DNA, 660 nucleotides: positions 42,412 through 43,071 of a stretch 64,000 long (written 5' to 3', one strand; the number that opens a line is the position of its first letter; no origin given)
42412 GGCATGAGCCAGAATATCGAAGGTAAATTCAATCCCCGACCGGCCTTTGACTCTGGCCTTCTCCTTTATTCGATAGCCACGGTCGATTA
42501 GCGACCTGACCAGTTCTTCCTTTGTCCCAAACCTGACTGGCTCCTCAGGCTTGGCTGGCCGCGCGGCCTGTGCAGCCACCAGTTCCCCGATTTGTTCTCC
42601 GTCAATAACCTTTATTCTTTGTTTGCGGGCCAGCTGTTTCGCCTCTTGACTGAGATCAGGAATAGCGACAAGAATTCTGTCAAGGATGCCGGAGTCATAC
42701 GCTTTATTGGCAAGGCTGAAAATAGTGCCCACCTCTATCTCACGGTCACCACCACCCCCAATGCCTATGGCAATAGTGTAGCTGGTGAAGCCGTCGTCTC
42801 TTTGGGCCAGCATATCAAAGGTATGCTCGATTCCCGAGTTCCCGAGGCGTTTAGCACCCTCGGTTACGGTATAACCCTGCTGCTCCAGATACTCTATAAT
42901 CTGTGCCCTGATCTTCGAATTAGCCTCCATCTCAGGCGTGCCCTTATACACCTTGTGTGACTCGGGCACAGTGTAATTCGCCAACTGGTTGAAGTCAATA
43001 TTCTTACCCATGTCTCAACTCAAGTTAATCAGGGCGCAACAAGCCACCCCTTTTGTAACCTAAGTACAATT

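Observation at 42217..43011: PilB assembly ATPase carries an N-terminal extension built from two copies of a module that recurs four times in the window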

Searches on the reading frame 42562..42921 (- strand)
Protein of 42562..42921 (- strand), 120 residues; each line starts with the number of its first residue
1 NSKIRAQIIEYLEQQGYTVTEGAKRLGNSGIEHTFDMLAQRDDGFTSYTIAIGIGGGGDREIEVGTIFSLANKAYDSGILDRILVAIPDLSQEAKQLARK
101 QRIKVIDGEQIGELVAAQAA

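Call 49: search_solved_structures(query=A3, max_evalue=10, show_alignments=3)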
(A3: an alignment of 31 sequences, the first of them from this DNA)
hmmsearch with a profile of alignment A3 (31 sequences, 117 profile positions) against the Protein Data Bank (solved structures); distinct sequences matched with E-value up to 10: 3.
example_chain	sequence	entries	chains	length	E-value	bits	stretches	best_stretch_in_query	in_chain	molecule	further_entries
1y88_A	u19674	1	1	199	0.42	13.4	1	8-46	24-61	Hypothetical protein AF1548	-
2p5k_A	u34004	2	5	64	0.56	13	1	2-23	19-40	Arginine repressor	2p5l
9mu7_E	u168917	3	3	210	1.2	11.9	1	56-95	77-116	DNA-directed RNA polymerase II subunit RPB5 | RPB5 homolog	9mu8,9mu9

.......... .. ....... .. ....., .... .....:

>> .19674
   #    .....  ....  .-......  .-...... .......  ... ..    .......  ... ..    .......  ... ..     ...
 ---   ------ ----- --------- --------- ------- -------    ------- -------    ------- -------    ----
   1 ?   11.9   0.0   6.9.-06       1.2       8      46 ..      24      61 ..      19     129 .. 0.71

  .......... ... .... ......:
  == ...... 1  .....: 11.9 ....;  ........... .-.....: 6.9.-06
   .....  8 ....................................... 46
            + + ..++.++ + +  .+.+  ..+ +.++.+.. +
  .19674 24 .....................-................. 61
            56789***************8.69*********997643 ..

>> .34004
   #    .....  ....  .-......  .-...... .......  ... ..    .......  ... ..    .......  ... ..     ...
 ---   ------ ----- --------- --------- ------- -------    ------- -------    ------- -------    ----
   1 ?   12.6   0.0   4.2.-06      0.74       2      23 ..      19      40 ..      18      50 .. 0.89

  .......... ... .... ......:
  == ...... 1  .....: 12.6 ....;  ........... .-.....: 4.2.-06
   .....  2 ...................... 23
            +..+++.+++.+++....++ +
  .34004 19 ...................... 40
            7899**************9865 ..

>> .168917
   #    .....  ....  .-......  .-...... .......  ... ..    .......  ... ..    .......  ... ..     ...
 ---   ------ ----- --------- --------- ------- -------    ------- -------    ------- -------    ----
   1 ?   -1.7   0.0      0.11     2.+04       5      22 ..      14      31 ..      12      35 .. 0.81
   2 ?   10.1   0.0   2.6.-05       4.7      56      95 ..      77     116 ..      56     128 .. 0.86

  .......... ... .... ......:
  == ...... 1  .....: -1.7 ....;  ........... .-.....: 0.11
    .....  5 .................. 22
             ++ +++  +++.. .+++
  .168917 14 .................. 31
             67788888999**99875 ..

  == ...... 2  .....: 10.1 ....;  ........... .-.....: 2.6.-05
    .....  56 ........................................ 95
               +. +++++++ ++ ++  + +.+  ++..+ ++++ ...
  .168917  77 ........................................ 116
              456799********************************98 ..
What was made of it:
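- It aligns to the Asp of AF1548 'IDVVA' (call 49).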

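Call 50: search_protein_families(library=pfam, alignment_id=A3, max_evalue=0.01)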
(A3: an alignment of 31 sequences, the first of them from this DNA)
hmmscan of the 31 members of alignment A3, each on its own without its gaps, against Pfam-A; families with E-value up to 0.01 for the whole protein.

A. member 1, seq(120 aa): 1 family
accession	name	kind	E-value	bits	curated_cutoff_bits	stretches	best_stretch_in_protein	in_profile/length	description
PF04471.18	Mrr_cat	-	1.2e-06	29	21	1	8-114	13-114/115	Restriction endonuclease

B. families by the number of members that match (of 31 scanned): 3 families
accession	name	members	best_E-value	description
PF04471.18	Mrr_cat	26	5.4e-09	Restriction endonuclease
PF22722.2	NA-iREase1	5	0.00059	NACHT-associated inactive Restriction Endonuclease 1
PF14620.12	YPEB_PepSY1-2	1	0.0047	YpeB sporulation, PepSY1 and PepSY2 domains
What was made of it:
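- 42562..42921 (-): RE module B1 (PilB residues 31-150): Mrr_cat-like PD-(D/E)xK domain with no (E/Q)xK. Mrr_cat 1.2e-06, 29 bits against cut-off 21, for this module alone (call 50).
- On Mrr_cat (PF04471) / PD-(D/E)xK superfamily: 26 of 31 isolated modules match at E < 0.01 (call 50).
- On NA-iREase1 (PF22722): Only 5 of 31 modules reach E < 0.01 (call 50).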

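Call 56: search_protein_representatives(alignment_id=A3)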
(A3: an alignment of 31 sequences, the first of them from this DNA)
Query: 31 sequences, 117 profile positions. Proteins with E-value up to 0.001 (for the whole library): 1087; up to 1e-10: 216; up to 1e-30: 69. The best 150 are listed.
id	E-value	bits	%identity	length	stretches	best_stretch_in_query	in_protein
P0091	2.7e-98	339.8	-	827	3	2-113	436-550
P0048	1.2e-88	308.7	-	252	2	2-111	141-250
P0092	1.2e-86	302.2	-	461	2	1-111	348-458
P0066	1.2e-84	295.8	-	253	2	4-115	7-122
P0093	1.3e-84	295.6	-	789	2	3-114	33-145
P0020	1.4e-84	295.6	-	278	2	1-112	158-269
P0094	3.5e-82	287.8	-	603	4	4-116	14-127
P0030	3.5e-82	287.8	-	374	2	2-115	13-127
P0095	3.7e-81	284.5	-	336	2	2-113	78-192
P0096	9.2e-77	270.4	-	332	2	2-114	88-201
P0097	4.5e-74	261.7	-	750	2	2-112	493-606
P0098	1.2e-72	257.1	-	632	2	3-113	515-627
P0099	2.0e-72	256.3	-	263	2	2-110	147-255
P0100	3.4e-71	252.4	-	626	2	2-113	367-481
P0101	1.1e-68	244.3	-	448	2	2-113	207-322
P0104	9.8e-68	241.2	-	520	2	8-111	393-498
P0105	1.0e-67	241.2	-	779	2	2-113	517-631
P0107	3.1e-67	239.6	-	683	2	5-110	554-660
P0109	1.0e-65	234.7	-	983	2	2-113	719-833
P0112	1.5e-64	231.0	-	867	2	2-113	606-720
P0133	1.2e-41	157.1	-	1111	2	4-109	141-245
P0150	2.3e-31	123.9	-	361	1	3-114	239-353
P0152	5.9e-31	122.6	-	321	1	2-111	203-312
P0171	4.3e-24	100.5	-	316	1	5-114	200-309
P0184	2.4e-21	91.7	-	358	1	3-113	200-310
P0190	4.4e-19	84.4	-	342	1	3-112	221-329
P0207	5.7e-16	74.3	-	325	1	7-111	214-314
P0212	1.6e-15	72.8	-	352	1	8-115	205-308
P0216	6.1e-15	71.0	-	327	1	8-114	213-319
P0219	1.0e-14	70.3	-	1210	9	22-100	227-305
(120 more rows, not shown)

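Call 57: search_protein_families(library=pfam, proteins=[P0091, P0094, P0097, P0098, P0100, P0104, P0105, P0107, P0109, P0112], max_evalue=0.0001)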
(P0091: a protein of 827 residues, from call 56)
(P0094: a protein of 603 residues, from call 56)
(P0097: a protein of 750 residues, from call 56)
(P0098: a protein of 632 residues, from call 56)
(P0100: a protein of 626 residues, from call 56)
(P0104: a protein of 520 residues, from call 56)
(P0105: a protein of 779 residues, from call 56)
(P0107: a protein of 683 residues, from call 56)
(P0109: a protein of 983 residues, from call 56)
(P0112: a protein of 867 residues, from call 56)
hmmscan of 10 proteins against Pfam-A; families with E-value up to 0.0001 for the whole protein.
P0091 (827 aa): 4 families
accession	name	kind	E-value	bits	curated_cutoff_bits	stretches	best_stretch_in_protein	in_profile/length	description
PF18551.6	TackOD1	-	4.5e-26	92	32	1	248-423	11-187/188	Thaumarchaeal output domain 1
PF04471.18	Mrr_cat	-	9.3e-17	61.6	21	1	443-549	14-113/115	Restriction endonuclease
PF00072.30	Response_reg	-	4.1e-12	46.7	30.2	1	13-122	1-111/111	Response regulator receiver domain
PF22722.2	NA-iREase1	-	4.9e-08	33.4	27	0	720-820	7-99/106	NACHT-associated inactive Restriction Endonuclease 1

P0094 (603 aa): 2 families
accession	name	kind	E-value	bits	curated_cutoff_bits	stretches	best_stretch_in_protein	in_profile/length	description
PF05157.20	MshEN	-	6.2e-17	61.8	23.1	1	518-599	5-87/90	MshEN domain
PF04471.18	Mrr_cat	-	8.6e-07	29.5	21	0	17-124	12-114/115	Restriction endonuclease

P0097 (750 aa): 5 families
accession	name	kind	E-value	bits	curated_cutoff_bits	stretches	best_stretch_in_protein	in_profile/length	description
PF18551.6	TackOD1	-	7.9e-34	117.3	32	1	303-480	9-187/188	Thaumarchaeal output domain 1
PF00072.30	Response_reg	-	6e-16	59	30.2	1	4-113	1-111/111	Response regulator receiver domain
PF04471.18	Mrr_cat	-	2.4e-12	47.4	21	1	639-745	14-114/115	Restriction endonuclease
PF12773.13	DZR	-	7.3e-07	29.7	27.3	0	229-251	1-23/45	Double zinc ribbon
PF13240.11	Zn_Ribbon_1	-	1.6e-05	25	25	1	229-250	2-23/23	zinc-ribbon domain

P0098 (632 aa): 3 families
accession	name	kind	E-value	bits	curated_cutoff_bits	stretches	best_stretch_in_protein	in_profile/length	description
PF18551.6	TackOD1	-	1.3e-30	106.8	32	1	177-357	7-188/188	Thaumarchaeal output domain 1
PF04471.18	Mrr_cat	-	4.1e-11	43.4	21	1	521-627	14-114/115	Restriction endonuclease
PF07705.17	CARDB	-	2.9e-08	34.3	22.7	1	27-114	3-94/101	CARDB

P0100 (626 aa): 3 families
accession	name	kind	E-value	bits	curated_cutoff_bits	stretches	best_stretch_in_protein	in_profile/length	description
PF18551.6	TackOD1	-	2.4e-32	112.4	32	1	175-355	7-188/188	Thaumarchaeal output domain 1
PF00072.30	Response_reg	-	2.4e-12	47.4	30.2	1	23-112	20-110/111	Response regulator receiver domain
PF04471.18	Mrr_cat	-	2e-09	38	21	0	516-616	12-106/115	Restriction endonuclease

P0104 (520 aa): 3 families
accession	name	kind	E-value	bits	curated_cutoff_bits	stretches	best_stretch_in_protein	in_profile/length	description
PF18551.6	TackOD1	-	2.4e-37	128.8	32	1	52-230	9-188/188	Thaumarchaeal output domain 1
PF04471.18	Mrr_cat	-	3.3e-13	50.2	21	1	392-500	12-114/115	Restriction endonuclease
PF22722.2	NA-iREase1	-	7.6e-05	23.1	27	0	392-498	4-105/106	NACHT-associated inactive Restriction Endonuclease 1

P0105 (779 aa): 3 families
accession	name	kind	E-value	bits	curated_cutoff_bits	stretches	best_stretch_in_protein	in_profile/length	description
PF18551.6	TackOD1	-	1.5e-31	109.9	32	1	326-504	8-187/188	Thaumarchaeal output domain 1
PF00072.30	Response_reg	-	6.1e-14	52.6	30.2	1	4-112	1-110/111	Response regulator receiver domain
PF04471.18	Mrr_cat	-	5e-11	43.2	21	1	660-774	7-115/115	Restriction endonuclease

P0107 (683 aa): 2 families
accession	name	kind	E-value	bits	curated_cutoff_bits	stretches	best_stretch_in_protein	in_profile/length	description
PF18551.6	TackOD1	-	1.1e-31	110.3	32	1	217-395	9-188/188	Thaumarchaeal output domain 1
PF04471.18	Mrr_cat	-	1.4e-10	41.7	21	0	559-663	15-114/115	Restriction endonuclease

P0109 (983 aa): 3 families
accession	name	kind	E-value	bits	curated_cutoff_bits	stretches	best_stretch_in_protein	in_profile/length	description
PF18551.6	TackOD1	-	3.1e-31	108.8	32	1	531-699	11-180/188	Thaumarchaeal output domain 1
PF00072.30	Response_reg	-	1e-12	48.6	30.2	1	4-112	1-110/111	Response regulator receiver domain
PF04471.18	Mrr_cat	-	1.3e-06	28.9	21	0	876-977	13-108/115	Restriction endonuclease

P0112 (867 aa): 4 families
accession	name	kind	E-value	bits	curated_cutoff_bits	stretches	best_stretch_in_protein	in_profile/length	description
PF18551.6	TackOD1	-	1.3e-32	113.3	32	1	416-593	9-187/188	Thaumarchaeal output domain 1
PF00072.30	Response_reg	-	2.2e-15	57.2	30.2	1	7-113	4-111/111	Response regulator receiver domain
PF04471.18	Mrr_cat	-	4.7e-07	30.4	21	1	757-867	11-115/115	Restriction endonuclease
PF12773.13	DZR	-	2.8e-06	27.8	27.3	0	302-323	1-22/45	Double zinc ribbon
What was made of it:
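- In REC-TackOD1-RE proteins the RE pair sits in the output position rather than the input position (call 57).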

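Call 58: find_encoding_contigs(protein=P0097, flank=10000, max_places=3)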
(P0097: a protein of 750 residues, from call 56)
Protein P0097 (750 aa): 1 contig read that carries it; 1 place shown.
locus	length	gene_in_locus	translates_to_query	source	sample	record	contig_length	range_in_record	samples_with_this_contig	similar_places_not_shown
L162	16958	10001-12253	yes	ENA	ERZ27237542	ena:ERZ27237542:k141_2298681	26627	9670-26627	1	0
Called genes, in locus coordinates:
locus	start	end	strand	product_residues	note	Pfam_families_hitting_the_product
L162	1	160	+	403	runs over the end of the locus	PF13485:Peptidase_MA_2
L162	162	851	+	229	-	PF20582:UPF0758_N, PF12826:HHH_2, PF14520:HHH_5, PF00633:HHH (weak), PF04002:RadC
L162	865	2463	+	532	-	PF00496:SBP_bac_5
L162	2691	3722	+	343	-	PF00850:Hist_deacetyl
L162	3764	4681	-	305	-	PF07549:Sec_GG (weak), PF02355:SecD_SecF_C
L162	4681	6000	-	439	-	PF21760:SecD_1st, PF22599:SecDF_P1_head, PF00873:ACR_tran (faint), PF02355:SecD_SecF_C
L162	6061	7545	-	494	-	PF01743:PolyA_pol, PF12627:PolyA_pol_RNAbd, PF01966:HD, PF13735:tRNA_NucTran2_2 (weak)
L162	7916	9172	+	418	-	PF01590:GAF, PF13185:GAF_2, PF13492:GAF_3, PF00512:HisKA, PF02518:HATPase_c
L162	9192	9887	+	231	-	PF00072:Response_reg, PF00486:Trans_reg_C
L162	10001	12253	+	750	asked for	PF00072:Response_reg, PF12773:DZR (faint), PF18551:TackOD1, PF04471:Mrr_cat (weak)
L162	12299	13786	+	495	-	PF13506:Glyco_transf_21, PF00535:Glycos_transf_2, PF10111:Glyco_tranf_2_2, PF13641:Glyco_tranf_2_3, PF01644:Chitin_synth_1, PF03142:Chitin_synth_2, PF13632:Glyco_trans_2_3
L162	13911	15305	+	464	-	PF02826:2-Hacid_dh_C (faint), PF03446:NAD_binding_2 (weak), PF03721:UDPG_MGDP_dh_N, PF00984:UDPG_MGDP_dh, PF03720:UDPG_MGDP_dh_C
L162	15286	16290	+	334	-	PF01073:3Beta_HSD, PF01370:Epimerase, PF02719:Polysacc_synt_2, PF04321:RmlD_sub_bind, PF16363:GDP_Man_Dehyd, PF13460:NAD_binding_10, PF07993:NAD_binding_4 (weak)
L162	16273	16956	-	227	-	?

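Call 63: search_protein_families(library=pfam, proteins=[P0150, P0152, P0171, P0184, P0190, P0207, P0212, P0216, P0133, P0219], max_evalue=0.0001)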
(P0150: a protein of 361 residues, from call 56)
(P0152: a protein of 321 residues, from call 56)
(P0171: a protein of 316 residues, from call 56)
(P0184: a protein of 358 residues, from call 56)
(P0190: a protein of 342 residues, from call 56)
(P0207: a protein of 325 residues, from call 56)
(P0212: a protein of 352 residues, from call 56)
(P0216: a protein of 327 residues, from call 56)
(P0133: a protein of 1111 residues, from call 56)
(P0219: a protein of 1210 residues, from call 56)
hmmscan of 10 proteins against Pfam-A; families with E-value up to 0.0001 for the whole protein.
P0150 (361 aa): 1 family
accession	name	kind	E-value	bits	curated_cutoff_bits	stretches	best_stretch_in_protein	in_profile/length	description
PF00072.30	Response_reg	-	4.8e-10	40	30.2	1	6-118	1-111/111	Response regulator receiver domain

P0152 (321 aa): 2 families
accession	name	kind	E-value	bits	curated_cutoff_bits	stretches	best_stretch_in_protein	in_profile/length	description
PF18551.6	TackOD1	-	3.7e-35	121.6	32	1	9-190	6-187/188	Thaumarchaeal output domain 1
PF13719.11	Zn_ribbon_5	-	1e-05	25.6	29.3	0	130-160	5-35/37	zinc-ribbon domain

P0171 (316 aa): 2 families
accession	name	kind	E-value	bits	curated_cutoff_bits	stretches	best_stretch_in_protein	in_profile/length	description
PF18551.6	TackOD1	-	1.1e-38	133.1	32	1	4-183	7-186/188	Thaumarchaeal output domain 1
PF04471.18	Mrr_cat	-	2.5e-05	24.8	21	1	203-304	13-110/115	Restriction endonuclease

P0184 (358 aa): 2 families
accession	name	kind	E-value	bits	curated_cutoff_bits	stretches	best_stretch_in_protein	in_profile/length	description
PF18551.6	TackOD1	-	3.6e-28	98.8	32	1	3-182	12-187/188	Thaumarchaeal output domain 1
PF12773.13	DZR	-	1.8e-06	28.4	27.3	0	323-346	21-45/45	Double zinc ribbon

P0190 (342 aa): 2 families
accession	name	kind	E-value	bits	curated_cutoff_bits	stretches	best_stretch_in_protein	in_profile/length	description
PF18551.6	TackOD1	-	5.4e-40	137.4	32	1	31-208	11-188/188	Thaumarchaeal output domain 1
PF04471.18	Mrr_cat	-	7.7e-05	23.2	21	0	226-330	13-114/115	Restriction endonuclease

P0207 (325 aa): 1 family
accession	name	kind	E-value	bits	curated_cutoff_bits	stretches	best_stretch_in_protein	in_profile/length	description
PF18551.6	TackOD1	-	8.4e-18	65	32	1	44-197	36-188/188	Thaumarchaeal output domain 1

P0212 (352 aa): 1 family
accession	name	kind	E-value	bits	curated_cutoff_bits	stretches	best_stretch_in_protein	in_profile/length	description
PF18551.6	TackOD1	-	1.7e-32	113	32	1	16-184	12-185/188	Thaumarchaeal output domain 1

P0216 (327 aa): 1 family
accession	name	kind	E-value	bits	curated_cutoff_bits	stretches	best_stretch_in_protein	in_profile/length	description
PF18551.6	TackOD1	-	2.4e-42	145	32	1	35-194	26-187/188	Thaumarchaeal output domain 1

P0133 (1111 aa): 3 families
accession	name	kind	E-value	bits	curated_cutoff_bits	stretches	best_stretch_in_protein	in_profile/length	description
PF00437.27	T2SSE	-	1e-127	426.3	24.9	1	723-1105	3-370/370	Type II/IV secretion system protein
PF05157.20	MshEN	-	2.1e-13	50.5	23.1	1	625-694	14-84/90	MshEN domain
PF04471.18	Mrr_cat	-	2.2e-06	28.2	21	0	148-242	16-107/115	Restriction endonuclease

P0219 (1210 aa): 2 families
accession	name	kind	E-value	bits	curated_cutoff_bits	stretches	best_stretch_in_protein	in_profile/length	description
PF20049.4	DUF6451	-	1.2e-09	38.4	28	0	369-383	6-20/33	Domain of unknown function (DUF6451)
PF10698.15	DUF2505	-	2.8e-05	24.7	26.9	0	402-447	18-63/158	Protein of unknown function (DUF2505)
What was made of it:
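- The module is combined with different partners: REC-TackOD1, CARDB-TackOD1 and PilB (calls 57, 63).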

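Call 64: list_cluster_members(proteins=[P0152, P0171, P0184, P0190, P0207, P0212, P0216, P0150, P0133, P0091])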
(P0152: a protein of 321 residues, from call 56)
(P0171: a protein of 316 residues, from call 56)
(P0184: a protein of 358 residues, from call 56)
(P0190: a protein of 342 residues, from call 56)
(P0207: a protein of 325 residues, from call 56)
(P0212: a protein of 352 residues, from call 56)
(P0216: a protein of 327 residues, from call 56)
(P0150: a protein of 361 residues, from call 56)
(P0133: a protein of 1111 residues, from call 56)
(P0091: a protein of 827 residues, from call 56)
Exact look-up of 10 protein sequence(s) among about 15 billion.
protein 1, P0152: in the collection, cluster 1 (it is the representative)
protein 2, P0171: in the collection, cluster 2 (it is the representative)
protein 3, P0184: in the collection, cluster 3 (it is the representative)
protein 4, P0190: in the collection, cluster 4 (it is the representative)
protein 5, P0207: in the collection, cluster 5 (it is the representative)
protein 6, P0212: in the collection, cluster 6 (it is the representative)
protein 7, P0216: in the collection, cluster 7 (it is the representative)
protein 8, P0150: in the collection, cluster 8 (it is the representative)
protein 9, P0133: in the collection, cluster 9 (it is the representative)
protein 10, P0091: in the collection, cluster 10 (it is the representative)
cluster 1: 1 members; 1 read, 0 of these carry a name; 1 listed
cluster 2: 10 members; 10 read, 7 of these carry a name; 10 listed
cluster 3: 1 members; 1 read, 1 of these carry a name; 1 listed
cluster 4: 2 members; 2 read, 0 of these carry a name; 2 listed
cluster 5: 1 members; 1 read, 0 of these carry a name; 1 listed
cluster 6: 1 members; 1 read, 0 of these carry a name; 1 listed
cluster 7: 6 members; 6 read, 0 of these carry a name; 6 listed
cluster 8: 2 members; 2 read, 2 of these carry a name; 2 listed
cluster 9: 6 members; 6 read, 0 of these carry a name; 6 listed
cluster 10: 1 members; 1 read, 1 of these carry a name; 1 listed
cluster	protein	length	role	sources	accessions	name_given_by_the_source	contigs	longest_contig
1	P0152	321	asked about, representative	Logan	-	-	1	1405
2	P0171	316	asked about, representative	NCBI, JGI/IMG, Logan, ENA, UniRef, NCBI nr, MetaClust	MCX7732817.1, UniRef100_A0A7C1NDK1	MAG: restriction endonuclease [candidate division WOR-3 bacterium] | Thaumarchaeal output domain-containing protein n=2 Tax=candidate division WOR-3 bacterium ... | restriction endonuclease [candidate division WOR-3 bacterium]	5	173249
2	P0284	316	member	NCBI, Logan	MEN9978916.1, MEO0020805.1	MAG: restriction endonuclease [candidate division WOR-3 bacterium]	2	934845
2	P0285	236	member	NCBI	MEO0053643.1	MAG: hypothetical protein ABIK22_05730, partial [candidate division WOR-3 bacterium]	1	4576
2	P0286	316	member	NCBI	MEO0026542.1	MAG: restriction endonuclease [candidate division WOR-3 bacterium]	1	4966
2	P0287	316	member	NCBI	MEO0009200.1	MAG: restriction endonuclease [candidate division WOR-3 bacterium]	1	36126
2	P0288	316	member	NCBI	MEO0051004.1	MAG: restriction endonuclease [candidate division WOR-3 bacterium]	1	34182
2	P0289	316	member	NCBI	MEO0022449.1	MAG: restriction endonuclease [candidate division WOR-3 bacterium]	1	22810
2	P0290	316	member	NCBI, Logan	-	-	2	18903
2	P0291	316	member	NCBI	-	-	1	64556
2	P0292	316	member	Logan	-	-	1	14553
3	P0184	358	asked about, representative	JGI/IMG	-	ribosomal protein L40E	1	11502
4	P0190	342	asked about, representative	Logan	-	-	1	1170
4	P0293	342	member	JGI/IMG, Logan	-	-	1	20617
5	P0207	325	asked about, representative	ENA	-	-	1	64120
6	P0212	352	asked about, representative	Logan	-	-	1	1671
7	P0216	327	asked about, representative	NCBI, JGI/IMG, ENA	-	-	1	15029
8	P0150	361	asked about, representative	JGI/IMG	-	two-component system, NarL family, response regulator DevR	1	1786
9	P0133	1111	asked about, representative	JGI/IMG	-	-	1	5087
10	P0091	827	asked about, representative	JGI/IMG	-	CheY-like chemotaxis protein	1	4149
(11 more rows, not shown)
